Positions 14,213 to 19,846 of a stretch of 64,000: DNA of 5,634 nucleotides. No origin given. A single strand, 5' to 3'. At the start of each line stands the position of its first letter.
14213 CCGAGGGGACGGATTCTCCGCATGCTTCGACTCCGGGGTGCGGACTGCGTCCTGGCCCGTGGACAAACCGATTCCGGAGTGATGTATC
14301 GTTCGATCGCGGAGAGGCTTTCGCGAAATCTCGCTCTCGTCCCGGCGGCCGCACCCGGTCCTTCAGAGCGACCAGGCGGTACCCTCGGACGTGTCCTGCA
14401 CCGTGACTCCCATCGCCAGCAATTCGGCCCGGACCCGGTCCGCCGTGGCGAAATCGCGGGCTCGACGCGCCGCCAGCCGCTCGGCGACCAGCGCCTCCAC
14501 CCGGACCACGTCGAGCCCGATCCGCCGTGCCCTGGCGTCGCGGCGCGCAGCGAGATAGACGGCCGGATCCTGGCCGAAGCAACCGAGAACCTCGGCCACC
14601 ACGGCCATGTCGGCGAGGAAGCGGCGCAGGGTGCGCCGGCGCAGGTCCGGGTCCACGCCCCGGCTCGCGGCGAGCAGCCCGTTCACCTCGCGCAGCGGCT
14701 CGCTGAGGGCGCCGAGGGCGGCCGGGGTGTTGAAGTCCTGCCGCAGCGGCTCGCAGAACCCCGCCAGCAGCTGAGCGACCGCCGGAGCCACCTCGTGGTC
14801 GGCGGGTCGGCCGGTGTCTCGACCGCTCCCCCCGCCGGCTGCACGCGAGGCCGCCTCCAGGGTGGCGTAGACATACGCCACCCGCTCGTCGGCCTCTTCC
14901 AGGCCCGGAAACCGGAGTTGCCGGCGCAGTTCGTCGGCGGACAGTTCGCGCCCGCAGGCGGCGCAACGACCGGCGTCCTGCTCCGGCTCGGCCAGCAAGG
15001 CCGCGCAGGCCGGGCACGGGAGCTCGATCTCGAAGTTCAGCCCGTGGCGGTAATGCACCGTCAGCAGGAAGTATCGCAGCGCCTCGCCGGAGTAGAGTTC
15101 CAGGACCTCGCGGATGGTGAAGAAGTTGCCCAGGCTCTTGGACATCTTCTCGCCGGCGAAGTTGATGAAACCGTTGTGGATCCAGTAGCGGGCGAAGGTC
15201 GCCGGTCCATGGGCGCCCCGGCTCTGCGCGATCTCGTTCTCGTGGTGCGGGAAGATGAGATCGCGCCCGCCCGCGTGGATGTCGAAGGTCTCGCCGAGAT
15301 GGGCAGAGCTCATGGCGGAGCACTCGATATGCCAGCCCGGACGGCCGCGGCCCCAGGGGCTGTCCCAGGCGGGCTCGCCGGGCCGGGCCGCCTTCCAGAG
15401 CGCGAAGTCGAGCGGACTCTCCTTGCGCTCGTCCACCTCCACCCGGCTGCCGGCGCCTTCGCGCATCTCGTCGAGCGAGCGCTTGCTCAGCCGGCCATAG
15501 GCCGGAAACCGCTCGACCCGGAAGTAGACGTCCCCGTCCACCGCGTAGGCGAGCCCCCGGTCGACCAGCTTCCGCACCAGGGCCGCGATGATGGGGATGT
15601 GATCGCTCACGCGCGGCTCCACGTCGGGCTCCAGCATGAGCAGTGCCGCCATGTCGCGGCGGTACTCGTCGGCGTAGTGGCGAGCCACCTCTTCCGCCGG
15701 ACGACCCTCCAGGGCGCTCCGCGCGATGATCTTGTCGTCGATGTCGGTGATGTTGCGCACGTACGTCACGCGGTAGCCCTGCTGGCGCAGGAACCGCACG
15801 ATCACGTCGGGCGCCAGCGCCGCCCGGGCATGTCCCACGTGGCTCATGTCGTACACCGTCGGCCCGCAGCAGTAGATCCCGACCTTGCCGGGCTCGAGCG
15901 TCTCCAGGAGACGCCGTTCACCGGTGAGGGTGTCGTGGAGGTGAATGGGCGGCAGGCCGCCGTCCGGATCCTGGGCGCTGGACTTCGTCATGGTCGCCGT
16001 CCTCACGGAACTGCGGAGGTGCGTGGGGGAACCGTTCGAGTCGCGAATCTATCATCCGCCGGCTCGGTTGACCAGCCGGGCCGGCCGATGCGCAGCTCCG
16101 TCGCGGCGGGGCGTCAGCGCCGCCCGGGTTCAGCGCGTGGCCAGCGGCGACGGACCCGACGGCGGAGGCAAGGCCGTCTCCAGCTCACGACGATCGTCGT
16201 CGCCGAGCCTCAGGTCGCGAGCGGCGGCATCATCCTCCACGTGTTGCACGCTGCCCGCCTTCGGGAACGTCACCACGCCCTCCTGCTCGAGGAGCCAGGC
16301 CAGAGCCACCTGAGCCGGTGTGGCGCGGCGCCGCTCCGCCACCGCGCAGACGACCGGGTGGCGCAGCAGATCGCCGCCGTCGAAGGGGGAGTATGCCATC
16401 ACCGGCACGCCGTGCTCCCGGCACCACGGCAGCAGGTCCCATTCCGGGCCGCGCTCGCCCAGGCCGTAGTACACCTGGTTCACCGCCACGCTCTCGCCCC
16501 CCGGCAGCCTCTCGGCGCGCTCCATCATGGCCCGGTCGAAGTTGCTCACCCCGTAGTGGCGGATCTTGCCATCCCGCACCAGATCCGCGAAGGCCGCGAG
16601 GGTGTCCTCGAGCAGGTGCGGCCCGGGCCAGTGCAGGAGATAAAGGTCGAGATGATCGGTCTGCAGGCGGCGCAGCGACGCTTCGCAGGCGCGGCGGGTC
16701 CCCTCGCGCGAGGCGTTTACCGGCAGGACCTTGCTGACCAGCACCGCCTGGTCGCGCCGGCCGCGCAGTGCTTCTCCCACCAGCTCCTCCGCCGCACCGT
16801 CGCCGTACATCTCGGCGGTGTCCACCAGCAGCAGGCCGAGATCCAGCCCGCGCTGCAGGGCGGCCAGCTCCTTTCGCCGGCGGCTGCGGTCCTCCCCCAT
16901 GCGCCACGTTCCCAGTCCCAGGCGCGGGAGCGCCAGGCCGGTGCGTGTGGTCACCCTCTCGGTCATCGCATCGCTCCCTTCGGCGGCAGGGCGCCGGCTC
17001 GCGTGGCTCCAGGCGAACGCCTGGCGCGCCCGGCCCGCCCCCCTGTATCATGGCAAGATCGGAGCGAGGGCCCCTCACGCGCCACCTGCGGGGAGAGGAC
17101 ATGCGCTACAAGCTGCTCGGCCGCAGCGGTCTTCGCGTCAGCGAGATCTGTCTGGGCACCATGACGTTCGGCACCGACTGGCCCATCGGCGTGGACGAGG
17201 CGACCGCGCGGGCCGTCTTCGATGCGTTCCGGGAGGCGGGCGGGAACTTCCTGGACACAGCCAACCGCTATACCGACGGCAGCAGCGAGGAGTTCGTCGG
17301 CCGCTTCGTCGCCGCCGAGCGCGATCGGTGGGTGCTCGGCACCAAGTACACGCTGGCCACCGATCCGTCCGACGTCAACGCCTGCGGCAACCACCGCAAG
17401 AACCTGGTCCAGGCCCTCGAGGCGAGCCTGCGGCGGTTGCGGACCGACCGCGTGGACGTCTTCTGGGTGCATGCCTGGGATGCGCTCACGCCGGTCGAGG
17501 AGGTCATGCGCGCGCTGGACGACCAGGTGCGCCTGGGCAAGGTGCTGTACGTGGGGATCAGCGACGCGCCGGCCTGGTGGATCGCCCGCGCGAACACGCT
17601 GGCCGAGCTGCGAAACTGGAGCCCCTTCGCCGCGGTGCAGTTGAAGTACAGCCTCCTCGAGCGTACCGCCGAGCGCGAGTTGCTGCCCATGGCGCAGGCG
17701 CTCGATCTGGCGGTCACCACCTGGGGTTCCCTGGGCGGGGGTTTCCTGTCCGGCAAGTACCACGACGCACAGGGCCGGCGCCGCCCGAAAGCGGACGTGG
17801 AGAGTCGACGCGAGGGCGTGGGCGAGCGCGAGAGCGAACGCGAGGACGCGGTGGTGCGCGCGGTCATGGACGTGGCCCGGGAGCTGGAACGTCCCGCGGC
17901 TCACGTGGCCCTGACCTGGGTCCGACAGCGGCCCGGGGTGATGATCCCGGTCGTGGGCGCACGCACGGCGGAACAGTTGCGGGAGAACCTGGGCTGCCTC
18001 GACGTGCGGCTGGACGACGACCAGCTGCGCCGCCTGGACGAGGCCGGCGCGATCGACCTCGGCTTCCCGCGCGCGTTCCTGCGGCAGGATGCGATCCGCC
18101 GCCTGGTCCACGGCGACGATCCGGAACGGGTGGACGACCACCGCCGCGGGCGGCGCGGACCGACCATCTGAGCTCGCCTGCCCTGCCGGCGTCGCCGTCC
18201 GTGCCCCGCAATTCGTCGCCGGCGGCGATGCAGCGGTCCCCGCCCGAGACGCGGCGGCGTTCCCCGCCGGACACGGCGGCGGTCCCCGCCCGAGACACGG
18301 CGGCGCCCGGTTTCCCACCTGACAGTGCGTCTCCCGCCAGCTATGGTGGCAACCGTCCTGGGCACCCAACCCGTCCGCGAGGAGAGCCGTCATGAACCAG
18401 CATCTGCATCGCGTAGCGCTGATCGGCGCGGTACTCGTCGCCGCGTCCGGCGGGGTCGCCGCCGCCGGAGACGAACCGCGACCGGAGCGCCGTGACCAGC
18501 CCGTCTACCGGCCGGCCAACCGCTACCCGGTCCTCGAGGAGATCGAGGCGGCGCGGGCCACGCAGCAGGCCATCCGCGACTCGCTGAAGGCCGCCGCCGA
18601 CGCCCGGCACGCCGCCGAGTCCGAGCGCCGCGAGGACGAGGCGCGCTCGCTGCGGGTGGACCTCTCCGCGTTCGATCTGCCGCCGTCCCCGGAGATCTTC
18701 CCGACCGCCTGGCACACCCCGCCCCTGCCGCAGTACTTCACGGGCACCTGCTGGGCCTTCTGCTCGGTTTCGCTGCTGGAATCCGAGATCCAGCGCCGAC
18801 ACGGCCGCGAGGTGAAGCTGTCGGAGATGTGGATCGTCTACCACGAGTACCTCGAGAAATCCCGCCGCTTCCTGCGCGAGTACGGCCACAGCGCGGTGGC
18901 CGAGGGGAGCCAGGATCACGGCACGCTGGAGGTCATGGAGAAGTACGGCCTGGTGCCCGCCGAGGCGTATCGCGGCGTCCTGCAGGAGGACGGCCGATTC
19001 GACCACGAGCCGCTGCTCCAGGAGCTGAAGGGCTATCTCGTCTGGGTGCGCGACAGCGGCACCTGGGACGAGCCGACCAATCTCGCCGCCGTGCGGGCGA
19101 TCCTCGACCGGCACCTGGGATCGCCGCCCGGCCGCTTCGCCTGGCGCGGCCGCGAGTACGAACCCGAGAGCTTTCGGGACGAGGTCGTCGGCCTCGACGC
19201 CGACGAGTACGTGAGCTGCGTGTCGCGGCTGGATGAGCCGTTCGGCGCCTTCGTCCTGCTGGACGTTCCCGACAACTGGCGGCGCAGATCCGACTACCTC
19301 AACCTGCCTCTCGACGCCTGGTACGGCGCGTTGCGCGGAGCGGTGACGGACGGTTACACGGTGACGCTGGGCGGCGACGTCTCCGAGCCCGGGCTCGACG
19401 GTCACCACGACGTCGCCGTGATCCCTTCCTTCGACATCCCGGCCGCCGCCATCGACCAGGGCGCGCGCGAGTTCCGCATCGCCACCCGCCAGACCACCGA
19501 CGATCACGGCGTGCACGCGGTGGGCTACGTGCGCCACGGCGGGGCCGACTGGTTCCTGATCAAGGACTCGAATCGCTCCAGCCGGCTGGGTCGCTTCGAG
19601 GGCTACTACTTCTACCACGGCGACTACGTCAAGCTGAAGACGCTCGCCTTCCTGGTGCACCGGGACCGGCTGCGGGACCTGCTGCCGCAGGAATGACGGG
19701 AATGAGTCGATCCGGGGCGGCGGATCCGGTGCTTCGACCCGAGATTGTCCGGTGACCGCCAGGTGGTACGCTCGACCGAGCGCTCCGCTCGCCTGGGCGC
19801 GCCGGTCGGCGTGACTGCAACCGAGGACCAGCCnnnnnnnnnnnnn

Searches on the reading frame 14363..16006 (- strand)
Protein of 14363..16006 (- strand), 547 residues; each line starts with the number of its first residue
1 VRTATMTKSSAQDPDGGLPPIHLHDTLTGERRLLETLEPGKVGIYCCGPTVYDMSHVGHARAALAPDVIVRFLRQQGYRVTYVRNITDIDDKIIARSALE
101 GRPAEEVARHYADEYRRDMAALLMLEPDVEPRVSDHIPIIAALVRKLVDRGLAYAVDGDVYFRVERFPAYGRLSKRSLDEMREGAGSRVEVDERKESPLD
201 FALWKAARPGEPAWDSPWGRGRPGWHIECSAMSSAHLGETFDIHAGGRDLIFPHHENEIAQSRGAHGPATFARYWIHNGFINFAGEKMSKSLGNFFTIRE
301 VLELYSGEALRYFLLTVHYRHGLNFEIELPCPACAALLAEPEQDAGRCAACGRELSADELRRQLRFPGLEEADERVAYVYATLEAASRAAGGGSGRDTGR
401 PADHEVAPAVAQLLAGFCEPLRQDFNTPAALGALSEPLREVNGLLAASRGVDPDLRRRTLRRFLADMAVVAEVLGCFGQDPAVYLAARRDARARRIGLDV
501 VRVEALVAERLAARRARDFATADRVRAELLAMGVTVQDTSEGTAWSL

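Call 43: find_related_loci(query=window:14363-16006:-, collection=genome_contigs, flank=500)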
Query window:14363-16006:- (547 aa) in genome_contigs; peptide patterns used: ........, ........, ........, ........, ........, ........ (x = any residue, [..] = any of these).
600 stretches matched a pattern (row limit reached: there are more); 600 encode a relative of the query (tblastn E <= 1e-3); the best 80 are kept; 80 distinct loci.
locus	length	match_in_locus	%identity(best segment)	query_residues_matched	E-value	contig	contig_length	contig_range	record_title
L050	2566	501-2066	60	19-547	0e+0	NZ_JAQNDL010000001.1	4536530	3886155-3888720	Nannocystis bainbridge strain BB15-2 000000Farrow, whole genome shotgun sequence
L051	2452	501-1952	46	21-547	2e-144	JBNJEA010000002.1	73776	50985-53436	MAG: Thermodesulfobacteriota bacterium isolate Y23_30dBSe4.bin.113 NODE_97_length_73776_cov_5.151648, whole genome shotg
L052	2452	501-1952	44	21-547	3e-141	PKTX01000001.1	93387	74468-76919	MAG: Desulfobulbaceae bacterium isolate BM506 sc_306, whole genome shotgun sequence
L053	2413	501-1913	45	21-547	4e-142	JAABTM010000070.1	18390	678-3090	MAG: Desulfobacteraceae bacterium isolate S23.Bin075 Scaffold_1911, whole genome shotgun sequence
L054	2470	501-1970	45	21-547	7e-141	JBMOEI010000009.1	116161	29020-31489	MAG: Desulfuromonadaceae bacterium isolate Deming_bin.100 contig177, whole genome shotgun sequence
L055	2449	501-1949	41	21-545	2e-140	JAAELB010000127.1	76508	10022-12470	MAG: Desulfobulbaceae bacterium isolate Bco_9 BcoG_CONTIG259932, whole genome shotgun sequence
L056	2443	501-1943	45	21-547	2e-138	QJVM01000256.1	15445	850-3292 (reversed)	MAG: Nitrospirae bacterium isolate SZUA-242 scaffold_6587, whole genome shotgun sequence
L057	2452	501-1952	44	23-546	1e-136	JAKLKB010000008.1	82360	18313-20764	MAG: Myxococcota bacterium isolate MAG.451 MAG.451-scaffold_282, whole genome shotgun sequence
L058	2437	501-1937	44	21-547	4e-136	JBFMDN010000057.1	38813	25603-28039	MAG: Thermodesulfobacteriota bacterium isolate MAG220 MAG220_57, whole genome shotgun sequence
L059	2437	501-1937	46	14-547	1e-137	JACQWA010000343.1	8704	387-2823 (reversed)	MAG: Candidatus Rokuibacteriota bacterium isolate NC_groundwater_1477_Ag_S-0.65um_67_43 S_p65_S5_coassembly_k141_4003635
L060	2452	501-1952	41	21-547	7e-136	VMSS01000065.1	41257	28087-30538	MAG: Desulfurivibrio sp. isolate S2_56 k141_216371, whole genome shotgun sequence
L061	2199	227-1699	43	21-547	6e-136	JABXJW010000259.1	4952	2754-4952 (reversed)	MAG: Desulfobacterales bacterium isolate CR_Bin_276 NODE_438_length_4952_cov_8.600205, whole genome shotgun sequence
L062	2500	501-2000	46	9-547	2e-132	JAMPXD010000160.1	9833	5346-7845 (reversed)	MAG: Geobacteraceae bacterium isolate R2F_R2FSRR_metabat.21 R2F_C4012, whole genome shotgun sequence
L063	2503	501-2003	43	23-545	4e-131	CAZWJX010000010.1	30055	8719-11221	MAG TPA_asm: uncultured Syntrophobacterales bacterium isolate binchicken_co1_112 genome assembly, contig: NODE_888_lengt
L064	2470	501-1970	45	18-545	3e-129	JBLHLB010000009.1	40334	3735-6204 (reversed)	MAG: Planctomycetota bacterium isolate 3300054698_139 Ga0535670_0001008, whole genome shotgun sequence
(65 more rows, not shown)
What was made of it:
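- Tried and rejected: Uninformative: the best hit is 60% identity to Nannocystis and the rest are about 45% (call 43).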

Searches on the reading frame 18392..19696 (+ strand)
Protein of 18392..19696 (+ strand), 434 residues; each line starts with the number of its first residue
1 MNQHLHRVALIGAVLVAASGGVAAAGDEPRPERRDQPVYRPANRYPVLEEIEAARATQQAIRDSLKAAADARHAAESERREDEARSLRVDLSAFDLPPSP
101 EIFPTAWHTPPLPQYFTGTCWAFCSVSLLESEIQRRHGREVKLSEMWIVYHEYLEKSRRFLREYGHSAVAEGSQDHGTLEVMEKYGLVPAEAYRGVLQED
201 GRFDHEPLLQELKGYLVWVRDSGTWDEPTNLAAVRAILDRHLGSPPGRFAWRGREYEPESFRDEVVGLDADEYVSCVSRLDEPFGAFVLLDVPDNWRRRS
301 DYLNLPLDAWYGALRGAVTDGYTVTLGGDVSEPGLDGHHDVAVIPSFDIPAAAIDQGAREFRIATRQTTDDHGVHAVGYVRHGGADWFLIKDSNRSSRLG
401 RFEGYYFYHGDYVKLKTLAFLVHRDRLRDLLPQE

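Call 3: search_protein_families(library=pfam, proteins=[window:18392-19696:+], max_evalue=1)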
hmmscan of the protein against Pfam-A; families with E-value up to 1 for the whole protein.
window:18392-19696:+ (434 aa): 2 families
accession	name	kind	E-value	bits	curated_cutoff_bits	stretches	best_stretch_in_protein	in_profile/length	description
PF03051.21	Peptidase_C1_2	-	1.6e-08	34.3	22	1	114-332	61-320/438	Peptidase C1-like family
PF00112.29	Peptidase_C1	-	1.1e-05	26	20.7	1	118-149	24-56/220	Papain family cysteine protease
